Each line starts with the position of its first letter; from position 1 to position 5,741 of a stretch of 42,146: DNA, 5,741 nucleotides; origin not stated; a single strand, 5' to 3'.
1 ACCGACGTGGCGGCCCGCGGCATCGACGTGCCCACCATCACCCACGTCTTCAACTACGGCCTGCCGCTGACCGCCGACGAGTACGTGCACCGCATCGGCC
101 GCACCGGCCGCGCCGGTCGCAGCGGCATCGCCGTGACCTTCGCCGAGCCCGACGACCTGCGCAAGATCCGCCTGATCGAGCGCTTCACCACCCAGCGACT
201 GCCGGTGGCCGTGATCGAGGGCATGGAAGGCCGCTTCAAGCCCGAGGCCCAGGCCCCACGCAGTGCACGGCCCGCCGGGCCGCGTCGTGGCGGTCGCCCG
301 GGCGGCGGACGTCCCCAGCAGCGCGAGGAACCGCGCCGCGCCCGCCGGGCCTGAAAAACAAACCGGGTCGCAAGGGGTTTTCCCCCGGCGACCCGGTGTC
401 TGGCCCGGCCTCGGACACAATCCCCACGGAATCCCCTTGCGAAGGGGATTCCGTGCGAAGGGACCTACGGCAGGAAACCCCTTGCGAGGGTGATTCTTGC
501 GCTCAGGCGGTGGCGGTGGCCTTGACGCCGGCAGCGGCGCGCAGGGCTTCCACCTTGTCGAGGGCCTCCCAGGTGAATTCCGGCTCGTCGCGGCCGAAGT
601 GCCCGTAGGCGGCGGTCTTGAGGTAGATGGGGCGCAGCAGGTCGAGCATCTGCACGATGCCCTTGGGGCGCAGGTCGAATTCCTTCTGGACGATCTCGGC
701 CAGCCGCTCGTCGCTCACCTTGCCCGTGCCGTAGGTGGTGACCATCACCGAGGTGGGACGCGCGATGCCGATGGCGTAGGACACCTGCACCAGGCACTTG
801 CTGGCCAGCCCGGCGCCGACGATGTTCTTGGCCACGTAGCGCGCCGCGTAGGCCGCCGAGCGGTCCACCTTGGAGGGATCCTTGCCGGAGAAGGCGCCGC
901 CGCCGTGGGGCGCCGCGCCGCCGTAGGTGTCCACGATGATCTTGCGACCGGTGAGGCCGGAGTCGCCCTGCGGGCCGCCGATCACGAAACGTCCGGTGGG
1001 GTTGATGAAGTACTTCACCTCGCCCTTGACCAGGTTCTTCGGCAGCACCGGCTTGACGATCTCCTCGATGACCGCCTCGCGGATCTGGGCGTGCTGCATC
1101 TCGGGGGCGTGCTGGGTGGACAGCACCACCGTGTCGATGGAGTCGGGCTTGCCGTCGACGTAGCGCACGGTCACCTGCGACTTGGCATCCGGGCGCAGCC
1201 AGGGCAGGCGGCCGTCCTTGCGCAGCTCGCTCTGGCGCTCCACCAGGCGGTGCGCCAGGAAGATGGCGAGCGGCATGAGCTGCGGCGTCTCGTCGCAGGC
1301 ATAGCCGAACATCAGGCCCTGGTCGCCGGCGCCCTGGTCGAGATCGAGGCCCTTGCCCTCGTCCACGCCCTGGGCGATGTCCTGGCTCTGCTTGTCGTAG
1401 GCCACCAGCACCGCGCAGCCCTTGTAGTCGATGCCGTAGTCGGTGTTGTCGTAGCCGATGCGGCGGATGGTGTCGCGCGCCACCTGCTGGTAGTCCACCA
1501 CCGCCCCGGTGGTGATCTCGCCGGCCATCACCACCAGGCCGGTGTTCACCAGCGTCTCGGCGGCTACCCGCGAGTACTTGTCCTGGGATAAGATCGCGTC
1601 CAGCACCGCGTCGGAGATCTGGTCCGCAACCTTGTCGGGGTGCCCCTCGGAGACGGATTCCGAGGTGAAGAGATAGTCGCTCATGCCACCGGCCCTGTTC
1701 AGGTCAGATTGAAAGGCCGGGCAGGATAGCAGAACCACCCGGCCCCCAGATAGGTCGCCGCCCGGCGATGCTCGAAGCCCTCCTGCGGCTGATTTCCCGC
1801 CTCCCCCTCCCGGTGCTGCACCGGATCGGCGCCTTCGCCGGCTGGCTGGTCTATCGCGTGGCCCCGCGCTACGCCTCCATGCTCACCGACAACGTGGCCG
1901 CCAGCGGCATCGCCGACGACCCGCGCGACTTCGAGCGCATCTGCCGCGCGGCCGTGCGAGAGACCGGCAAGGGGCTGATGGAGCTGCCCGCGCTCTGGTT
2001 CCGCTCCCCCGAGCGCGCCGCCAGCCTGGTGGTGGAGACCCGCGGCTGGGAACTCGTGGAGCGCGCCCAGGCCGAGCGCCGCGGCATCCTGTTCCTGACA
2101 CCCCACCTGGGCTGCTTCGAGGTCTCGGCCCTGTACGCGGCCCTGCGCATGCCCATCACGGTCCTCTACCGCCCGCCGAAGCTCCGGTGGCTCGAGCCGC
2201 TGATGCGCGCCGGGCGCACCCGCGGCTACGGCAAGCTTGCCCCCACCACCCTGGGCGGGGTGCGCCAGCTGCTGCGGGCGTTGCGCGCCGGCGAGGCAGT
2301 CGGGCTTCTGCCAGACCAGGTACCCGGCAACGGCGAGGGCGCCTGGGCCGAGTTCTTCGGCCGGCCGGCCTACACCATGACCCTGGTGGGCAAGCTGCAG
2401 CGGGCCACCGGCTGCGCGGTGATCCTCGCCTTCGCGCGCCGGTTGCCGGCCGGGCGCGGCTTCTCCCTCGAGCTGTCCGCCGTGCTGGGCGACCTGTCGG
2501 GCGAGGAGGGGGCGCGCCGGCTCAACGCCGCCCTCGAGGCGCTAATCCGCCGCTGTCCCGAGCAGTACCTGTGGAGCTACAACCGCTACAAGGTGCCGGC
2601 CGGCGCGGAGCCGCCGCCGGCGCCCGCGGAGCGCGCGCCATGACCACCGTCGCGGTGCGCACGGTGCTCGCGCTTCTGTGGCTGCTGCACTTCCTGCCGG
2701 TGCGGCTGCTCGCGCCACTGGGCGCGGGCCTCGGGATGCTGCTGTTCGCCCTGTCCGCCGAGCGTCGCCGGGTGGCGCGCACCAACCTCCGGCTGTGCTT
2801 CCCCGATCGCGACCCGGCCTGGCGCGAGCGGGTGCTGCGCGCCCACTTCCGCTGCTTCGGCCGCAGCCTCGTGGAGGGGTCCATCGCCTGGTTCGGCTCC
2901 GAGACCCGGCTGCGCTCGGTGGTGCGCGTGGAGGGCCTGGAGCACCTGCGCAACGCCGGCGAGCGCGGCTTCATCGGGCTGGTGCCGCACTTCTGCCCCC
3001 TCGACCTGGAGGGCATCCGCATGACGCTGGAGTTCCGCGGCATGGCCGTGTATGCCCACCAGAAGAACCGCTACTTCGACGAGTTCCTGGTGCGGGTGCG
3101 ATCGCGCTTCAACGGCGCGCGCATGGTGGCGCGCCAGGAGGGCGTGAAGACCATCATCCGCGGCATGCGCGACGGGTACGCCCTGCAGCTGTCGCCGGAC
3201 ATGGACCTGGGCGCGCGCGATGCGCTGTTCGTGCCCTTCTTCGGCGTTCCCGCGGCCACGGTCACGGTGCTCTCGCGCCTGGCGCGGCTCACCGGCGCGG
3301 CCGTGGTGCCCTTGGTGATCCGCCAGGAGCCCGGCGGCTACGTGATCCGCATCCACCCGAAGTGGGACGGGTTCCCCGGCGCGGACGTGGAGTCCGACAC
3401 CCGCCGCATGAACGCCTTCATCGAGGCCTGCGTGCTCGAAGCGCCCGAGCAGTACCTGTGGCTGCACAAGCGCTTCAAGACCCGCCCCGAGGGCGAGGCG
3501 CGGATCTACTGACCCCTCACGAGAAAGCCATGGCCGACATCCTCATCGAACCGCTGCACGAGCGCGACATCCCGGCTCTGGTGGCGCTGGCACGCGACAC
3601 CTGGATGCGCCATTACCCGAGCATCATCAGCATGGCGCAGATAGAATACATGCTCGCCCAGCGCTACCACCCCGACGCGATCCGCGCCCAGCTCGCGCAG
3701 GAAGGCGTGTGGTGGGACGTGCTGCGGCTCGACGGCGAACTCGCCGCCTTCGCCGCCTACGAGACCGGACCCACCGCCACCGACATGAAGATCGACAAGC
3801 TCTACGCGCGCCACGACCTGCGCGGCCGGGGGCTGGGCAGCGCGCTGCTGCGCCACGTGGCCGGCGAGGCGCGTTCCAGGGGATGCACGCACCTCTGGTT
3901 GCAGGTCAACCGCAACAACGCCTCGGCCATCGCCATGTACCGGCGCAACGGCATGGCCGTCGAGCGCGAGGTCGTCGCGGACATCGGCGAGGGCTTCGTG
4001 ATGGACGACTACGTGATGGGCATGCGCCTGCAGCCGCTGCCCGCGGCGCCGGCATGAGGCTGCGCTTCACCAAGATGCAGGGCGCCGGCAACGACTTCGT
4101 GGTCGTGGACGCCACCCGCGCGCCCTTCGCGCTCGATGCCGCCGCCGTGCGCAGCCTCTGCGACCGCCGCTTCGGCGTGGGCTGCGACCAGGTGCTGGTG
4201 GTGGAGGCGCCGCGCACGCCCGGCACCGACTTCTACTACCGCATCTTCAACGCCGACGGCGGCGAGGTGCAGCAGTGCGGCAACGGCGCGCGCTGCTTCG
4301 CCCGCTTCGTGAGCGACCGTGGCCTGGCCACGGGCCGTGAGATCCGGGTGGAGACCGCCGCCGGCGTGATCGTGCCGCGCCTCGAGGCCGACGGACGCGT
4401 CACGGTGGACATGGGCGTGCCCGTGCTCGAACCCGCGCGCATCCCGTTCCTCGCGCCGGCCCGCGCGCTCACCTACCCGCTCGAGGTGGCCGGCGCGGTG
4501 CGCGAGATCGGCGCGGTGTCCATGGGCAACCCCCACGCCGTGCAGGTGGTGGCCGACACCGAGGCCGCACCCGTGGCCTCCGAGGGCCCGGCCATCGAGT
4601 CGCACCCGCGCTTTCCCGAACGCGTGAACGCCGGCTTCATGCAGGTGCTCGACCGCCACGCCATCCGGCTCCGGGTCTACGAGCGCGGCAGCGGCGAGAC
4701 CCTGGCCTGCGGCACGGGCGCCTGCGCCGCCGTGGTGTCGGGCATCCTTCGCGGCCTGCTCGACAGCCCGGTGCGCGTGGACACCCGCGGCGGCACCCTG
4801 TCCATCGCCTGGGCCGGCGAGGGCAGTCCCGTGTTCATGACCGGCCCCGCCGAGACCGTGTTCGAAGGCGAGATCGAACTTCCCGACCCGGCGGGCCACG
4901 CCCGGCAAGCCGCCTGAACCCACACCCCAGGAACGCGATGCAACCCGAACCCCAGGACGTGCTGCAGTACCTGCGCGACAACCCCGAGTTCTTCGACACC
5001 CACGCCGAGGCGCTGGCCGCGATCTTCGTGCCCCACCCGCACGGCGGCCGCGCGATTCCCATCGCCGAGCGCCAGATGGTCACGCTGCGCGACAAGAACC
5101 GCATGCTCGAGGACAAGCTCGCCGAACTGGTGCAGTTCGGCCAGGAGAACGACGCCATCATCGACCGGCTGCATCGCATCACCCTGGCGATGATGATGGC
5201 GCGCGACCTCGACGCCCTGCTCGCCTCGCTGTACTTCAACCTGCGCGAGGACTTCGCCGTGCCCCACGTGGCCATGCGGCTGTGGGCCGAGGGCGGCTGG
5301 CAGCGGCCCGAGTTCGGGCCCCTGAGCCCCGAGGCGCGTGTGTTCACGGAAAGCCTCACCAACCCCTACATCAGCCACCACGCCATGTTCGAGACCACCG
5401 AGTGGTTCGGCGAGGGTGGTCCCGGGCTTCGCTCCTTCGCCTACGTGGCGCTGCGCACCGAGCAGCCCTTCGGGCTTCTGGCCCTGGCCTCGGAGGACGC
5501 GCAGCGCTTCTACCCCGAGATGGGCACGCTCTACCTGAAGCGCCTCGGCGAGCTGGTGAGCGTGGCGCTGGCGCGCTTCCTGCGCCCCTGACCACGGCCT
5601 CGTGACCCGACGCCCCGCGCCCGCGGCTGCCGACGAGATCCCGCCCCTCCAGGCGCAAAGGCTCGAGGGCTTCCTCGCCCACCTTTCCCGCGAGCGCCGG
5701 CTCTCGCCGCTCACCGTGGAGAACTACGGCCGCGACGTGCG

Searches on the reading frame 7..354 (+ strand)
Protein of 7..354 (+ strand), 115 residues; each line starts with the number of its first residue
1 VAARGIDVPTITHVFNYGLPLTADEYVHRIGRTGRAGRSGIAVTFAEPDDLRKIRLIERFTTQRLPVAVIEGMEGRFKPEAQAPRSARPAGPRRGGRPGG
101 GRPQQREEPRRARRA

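Call 64: search_protein_families(library=pfam, proteins=[window:7-354:+], max_evalue=0.00001)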
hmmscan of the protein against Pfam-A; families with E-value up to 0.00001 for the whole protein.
window:7-354:+ (115 aa): 1 family
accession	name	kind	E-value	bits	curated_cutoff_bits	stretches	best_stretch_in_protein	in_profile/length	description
PF00271.37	Helicase_C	-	2.9e-11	44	23.5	1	2-37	75-110/110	Helicase conserved C-terminal domain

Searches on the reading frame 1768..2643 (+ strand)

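Call 64: search_protein_families(library=pfam, proteins=[window:1768-2643:+], max_evalue=0.00001)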
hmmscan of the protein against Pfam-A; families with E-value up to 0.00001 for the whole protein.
window:1768-2643:+ (291 aa): 1 family
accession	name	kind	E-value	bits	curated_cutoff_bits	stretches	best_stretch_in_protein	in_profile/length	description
PF03279.18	Lip_A_acyltrans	-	1.4e-37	129.9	22.3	1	4-275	21-294/295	Bacterial lipid A biosynthesis acyltransferase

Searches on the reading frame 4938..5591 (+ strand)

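Call 64: search_protein_families(library=pfam, proteins=[window:4938-5591:+], max_evalue=0.00001)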
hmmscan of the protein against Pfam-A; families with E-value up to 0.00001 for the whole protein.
window:4938-5591:+ (217 aa): 1 family
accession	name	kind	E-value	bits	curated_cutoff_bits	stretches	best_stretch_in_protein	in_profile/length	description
PF04340.18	DUF484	-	7.8e-31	108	24.2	1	4-214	7-217/219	Protein of unknown function, DUF484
